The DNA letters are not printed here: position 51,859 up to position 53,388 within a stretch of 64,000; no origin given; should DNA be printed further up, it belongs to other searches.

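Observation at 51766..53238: tRNA-Met/tRNA-Leu(TAG) operon with integrase abutting tRNA-Leu: classic phage integration site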

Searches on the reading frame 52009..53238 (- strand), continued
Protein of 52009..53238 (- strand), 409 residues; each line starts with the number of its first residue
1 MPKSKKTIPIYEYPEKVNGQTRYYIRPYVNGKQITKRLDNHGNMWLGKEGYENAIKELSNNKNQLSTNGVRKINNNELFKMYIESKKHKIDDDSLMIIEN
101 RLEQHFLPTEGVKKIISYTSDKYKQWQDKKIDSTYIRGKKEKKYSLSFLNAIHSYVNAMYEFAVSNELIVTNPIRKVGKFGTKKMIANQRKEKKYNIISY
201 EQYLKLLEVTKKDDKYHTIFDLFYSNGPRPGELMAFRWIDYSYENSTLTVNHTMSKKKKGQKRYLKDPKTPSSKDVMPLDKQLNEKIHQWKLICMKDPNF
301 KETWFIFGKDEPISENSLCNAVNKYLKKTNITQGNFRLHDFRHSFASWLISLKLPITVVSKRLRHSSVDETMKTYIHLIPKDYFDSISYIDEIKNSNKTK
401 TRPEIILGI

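Call 38: find_encoding_contigs(protein=P0005, flank=10000, max_places=4)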
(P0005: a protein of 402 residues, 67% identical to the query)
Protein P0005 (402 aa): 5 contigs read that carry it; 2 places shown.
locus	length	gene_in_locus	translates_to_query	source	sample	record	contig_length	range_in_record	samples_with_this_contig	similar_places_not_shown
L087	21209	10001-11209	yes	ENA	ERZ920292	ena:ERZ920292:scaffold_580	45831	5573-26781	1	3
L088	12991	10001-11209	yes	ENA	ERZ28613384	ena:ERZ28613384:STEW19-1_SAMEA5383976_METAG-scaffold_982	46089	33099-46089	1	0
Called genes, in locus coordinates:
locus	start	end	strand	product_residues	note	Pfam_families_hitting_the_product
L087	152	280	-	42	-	-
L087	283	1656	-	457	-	PF11443:DUF2828, PF25043:DUF7788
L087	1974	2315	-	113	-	-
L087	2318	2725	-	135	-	PF00436:SSB, PF01336:tRNA_anti-codon (faint)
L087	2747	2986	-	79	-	-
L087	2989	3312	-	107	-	-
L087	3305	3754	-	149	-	-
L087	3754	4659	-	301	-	PF12705:PDDEXK_1 (weak)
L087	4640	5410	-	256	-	-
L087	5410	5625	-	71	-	-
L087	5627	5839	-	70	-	-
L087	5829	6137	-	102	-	-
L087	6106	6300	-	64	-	-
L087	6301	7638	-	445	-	PF13481:AAA_25 (weak), PF03796:DnaB_C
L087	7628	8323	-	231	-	PF13730:HTH_36, PF09524:Phg_2220_C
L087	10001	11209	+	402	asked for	PF00589:Phage_integrase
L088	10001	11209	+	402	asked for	PF00589:Phage_integrase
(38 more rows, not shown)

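Call 39: find_encoding_contigs(protein=P0003, flank=10000, max_places=4)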
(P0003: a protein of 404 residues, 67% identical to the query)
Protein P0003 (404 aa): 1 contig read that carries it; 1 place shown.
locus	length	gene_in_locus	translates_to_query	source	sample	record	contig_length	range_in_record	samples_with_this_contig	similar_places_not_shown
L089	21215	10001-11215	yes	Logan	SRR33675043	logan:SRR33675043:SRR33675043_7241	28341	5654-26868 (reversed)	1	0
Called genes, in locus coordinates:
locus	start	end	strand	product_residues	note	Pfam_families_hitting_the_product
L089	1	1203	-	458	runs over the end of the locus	PF11443:DUF2828, PF25043:DUF7788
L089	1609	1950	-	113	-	-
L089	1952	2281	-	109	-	-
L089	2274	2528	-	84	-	-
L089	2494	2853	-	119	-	-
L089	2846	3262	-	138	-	-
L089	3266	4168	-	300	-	PF12705:PDDEXK_1 (weak)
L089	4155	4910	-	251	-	-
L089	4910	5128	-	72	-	-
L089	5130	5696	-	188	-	-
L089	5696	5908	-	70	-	-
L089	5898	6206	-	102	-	-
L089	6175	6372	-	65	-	-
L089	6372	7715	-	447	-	PF06745:ATPase (faint), PF13481:AAA_25 (weak), PF03796:DnaB_C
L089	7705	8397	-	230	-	PF13730:HTH_36, PF09524:Phg_2220_C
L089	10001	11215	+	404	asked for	PF00589:Phage_integrase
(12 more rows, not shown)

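Call 43: find_homologous_proteins(query=L085:17535-19142:-, max_evalue=1e-20)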
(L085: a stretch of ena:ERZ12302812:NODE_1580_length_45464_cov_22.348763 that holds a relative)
Query L085:17535-19142:- (535 aa): 283 proteins with E <= 1e-20 among 8000 candidates; the best 120 are listed.
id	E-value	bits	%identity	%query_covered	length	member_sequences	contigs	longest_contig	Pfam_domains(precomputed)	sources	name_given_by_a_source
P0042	0.0e+0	1172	100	100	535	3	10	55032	-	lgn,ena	-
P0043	0.0e+0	1032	86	100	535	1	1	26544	-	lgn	-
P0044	2.1e-253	860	70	100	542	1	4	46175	-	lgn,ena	-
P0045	2.4e-196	671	58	100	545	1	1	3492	-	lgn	-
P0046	3.2e-190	651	58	100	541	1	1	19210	-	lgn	-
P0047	5.4e-187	641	56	100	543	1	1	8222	-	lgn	-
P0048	3.0e-183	628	56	100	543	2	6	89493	-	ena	-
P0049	8.5e-176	604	66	76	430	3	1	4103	-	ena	-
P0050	1.4e-169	583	66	74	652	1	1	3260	-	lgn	-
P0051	5.3e-132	459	48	91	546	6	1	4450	-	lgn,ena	-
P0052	5.0e-131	456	56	72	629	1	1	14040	-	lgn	-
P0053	1.4e-130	455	53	76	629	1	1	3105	-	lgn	-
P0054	5.5e-130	453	45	100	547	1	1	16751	-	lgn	-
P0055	1.1e-129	452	56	72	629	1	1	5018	-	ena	-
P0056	6.0e-129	449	56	72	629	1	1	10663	-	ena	-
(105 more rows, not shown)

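Call 44: find_encoding_contigs(protein=P0048, flank=10000, max_places=6)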
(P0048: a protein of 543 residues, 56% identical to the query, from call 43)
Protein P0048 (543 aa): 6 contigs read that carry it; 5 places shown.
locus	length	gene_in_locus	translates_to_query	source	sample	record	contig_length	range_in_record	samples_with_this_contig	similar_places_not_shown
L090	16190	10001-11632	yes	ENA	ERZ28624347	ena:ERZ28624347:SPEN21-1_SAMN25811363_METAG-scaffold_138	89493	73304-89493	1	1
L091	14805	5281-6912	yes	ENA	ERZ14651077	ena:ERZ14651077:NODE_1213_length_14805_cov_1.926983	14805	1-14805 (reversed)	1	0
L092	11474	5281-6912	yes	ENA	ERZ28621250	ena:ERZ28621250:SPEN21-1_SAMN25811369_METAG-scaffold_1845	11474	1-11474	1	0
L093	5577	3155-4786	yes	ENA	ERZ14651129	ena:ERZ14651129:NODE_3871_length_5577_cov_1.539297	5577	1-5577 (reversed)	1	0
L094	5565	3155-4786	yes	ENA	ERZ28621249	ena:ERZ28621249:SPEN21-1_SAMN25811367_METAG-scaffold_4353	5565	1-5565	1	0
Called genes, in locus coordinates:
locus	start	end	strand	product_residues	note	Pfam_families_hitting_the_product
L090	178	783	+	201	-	-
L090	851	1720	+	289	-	PF25209:Phage_capsid_4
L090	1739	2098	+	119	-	-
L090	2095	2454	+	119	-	-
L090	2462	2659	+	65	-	-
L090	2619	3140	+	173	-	-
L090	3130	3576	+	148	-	-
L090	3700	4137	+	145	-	-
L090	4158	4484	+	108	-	PF16478:DUF5055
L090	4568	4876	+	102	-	-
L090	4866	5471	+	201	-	-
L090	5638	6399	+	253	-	PF22083:I-HmuI_NUMOD-like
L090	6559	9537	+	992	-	-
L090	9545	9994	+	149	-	PF20458:DUF6711 (weak)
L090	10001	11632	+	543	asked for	-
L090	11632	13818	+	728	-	PF05895:DUF859, PF13884:Peptidase_S74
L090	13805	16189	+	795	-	?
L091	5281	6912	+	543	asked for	-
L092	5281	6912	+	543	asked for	-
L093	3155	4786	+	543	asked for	-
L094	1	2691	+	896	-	?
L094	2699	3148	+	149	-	PF20458:DUF6711 (weak)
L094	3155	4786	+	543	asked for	-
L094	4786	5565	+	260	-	?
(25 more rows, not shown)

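Call 47: find_encoding_contigs(protein=P0002, flank=10000, max_places=6)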
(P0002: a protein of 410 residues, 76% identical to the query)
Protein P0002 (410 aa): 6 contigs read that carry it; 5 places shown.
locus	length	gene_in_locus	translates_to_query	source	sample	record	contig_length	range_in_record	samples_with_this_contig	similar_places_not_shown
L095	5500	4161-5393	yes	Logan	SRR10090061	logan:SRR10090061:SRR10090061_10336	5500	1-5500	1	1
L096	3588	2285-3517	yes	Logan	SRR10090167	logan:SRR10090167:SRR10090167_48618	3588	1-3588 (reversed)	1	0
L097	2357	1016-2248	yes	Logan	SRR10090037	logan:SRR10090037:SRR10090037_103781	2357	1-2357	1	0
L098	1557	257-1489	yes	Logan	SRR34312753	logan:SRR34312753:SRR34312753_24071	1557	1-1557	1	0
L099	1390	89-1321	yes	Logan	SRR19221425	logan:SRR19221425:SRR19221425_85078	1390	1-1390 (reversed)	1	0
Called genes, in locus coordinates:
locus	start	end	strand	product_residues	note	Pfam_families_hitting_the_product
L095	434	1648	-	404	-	-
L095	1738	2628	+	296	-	PF00126:HTH_1, PF03466:LysR_substrate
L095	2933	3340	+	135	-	-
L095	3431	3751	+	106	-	-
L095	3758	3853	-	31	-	-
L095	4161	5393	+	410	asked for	PF00589:Phage_integrase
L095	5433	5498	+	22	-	?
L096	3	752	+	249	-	?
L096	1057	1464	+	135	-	-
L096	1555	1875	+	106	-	-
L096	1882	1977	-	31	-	-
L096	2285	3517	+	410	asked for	PF00589:Phage_integrase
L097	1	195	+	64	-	?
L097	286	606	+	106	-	-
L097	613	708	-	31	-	-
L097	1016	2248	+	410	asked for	PF00589:Phage_integrase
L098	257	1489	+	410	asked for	PF00589:Phage_integrase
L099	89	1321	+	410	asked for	PF00589:Phage_integrase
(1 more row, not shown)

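Call 48: find_encoding_contigs(protein=P0007, flank=10000, max_places=3)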
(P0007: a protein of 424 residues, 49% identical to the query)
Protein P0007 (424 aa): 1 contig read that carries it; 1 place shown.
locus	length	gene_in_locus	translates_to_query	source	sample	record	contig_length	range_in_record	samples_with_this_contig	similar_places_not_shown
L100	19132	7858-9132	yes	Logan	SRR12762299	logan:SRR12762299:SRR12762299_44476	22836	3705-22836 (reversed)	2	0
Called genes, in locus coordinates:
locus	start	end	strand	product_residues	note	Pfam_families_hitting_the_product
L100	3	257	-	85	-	?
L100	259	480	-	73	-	-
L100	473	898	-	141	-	-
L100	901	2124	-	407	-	-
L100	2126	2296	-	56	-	-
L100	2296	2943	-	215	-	-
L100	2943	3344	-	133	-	-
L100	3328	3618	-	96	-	-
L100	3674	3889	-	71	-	-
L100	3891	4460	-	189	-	-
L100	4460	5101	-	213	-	PF19808:DUF6291 (weak)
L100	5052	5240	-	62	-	-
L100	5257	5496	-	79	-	PF13560:HTH_31, PF12844:HTH_19, PF01381:HTH_3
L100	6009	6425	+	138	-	PF12844:HTH_19, PF13560:HTH_31, PF01381:HTH_3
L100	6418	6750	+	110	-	-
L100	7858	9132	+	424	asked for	PF00589:Phage_integrase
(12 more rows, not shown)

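Call 60: search_protein_families(library=ncbifam, proteins=[window:52009-53238:-], max_evalue=0.01)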
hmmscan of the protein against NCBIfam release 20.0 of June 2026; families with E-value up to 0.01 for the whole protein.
window:52009-53238:- (409 aa): 5 families
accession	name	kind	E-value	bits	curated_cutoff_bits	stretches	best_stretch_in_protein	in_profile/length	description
NF040815.2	recomb_XerA_Arch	equivalog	1.1e-18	67.8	220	1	112-378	24-254/263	site-specific tyrosine recombinase/integron integrase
TIGR02224.1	recomb_XerC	equivalog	7.2e-14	51.8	335.15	1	122-378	40-277/295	tyrosine recombinase XerC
TIGR02225.1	recomb_XerD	equivalog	1.2e-12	47.8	329.6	1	122-377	37-273/290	site-specific tyrosine recombinase XerD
NF001399.0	PRK00283.1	subfamily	1.3e-09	37.8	279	1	119-378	44-283/300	tyrosine recombinase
TIGR02249.1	integrase_gron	subfamily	1.9e-07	30.7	265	1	313-388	237-310/315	integron integrase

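Call 66: search_dna_similar(query=window:52009-53238:-, collection=phages, mode=protein, max_rows=25, max_evalue=1e-8)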
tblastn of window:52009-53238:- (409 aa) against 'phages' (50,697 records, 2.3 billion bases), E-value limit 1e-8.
Records with a match: 877; places in all: 877; records where one place covers at least 80% of the query: 271.
Best place of each record, by identity: <60% 877.
By first word of the organism name: Streptococcus 382; Mycobacterium 136; Staphylococcus 119; Paenibacillus 50; Bacteriophage 36; Bacillus 28; Lactococcus 23; Clostridium 19; Clostridioides 11; Lactobacillus 10; and 28 more.
By host as written in the record: Mycobacterium smegmatis mc2 155 102; - 63; Staphylococcus aureus 35; Mycobacterium smegmatis mc#155 20; Paenibacillus larvae 16; Staphylococcus pseudintermedius 13; Clostridium difficile 11; Paenibacillus larvae 2017 10; and 434 more.
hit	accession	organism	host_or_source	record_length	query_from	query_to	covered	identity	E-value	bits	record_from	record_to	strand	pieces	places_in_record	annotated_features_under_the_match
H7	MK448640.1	Streptococcus satellite phage Javan752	Streptococcus pneumoniae SP6-BS73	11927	3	396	96%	26.2%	6e-15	83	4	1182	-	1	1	integrase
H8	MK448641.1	Streptococcus satellite phage Javan753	Streptococcus pneumoniae Spain14-5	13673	3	396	96%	26.0%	9e-15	82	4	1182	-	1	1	integrase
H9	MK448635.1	Streptococcus satellite phage Javan748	Streptococcus pneumoniae SA68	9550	3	396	96%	25.8%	8e-16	86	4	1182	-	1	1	integrase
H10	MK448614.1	Streptococcus satellite phage Javan727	Streptococcus pneumoniae 670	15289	3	396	96%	25.8%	1e-14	82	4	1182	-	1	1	integrase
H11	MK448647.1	Streptococcus satellite phage Javan759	Streptococcus pneumoniae TCH8431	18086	3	396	96%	25.8%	1e-14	82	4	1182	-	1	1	integrase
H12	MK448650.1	Streptococcus satellite phage Javan761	Streptococcus pneumoniae 9V/6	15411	3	396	96%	25.8%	2e-14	81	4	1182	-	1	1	integrase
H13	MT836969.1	Bacteriophage sp.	human fecal samples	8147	8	394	95%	26.2%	1e-22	106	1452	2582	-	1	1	record has no annotation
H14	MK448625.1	Streptococcus satellite phage Javan738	Streptococcus pneumoniae 35F/2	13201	3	396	96%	25.7%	3e-15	84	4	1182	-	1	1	integrase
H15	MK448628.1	Streptococcus satellite phage Javan741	Streptococcus pneumoniae 7C/3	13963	3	396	96%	25.7%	7e-14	79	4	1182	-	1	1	integrase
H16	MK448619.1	Streptococcus satellite phage Javan732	Streptococcus pneumoniae 35C/3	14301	3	396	96%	25.7%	7e-14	79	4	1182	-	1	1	integrase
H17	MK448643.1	Streptococcus satellite phage Javan755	Streptococcus pneumoniae 15F/3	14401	3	396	96%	25.7%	7e-14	79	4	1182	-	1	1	integrase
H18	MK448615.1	Streptococcus satellite phage Javan728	Streptococcus pneumoniae 48/6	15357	3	396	96%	25.7%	7e-14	79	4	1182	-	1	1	integrase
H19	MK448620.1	Streptococcus satellite phage Javan733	Streptococcus pneumoniae 19F/12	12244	3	396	96%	25.7%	5e-13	77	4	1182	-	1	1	integrase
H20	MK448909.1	Streptococcus phage Javan330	Streptococcus mitis SK137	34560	6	391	94%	26.0%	2e-17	91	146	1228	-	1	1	integrase | hypothetical protein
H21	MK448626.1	Streptococcus satellite phage Javan739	Streptococcus pneumoniae 45/5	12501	3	378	92%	26.7%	1e-16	88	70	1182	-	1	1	integrase/recombinase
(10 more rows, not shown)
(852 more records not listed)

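Call 68: search_protein_families(library=pfam, alignment_id=A1, max_evalue=0.01)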
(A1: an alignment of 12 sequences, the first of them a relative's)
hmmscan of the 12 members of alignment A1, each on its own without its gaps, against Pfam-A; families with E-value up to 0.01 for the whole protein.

A. member 1, P0001 (409 aa): 2 families
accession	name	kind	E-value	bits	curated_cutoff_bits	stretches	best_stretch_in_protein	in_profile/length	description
PF00589.27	Phage_integrase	-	3.9e-20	72.8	27.1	1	200-378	5-168/172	Phage integrase family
PF14659.12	Phage_int_SAM_3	-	0.0053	17.4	22.6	0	77-130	4-57/58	Phage integrase, N-terminal SAM-like domain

B. families by the number of members that match (of 12 scanned): 2 families
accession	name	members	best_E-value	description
PF00589.27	Phage_integrase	12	1.4e-26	Phage integrase family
PF14659.12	Phage_int_SAM_3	5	3.5e-08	Phage integrase, N-terminal SAM-like domain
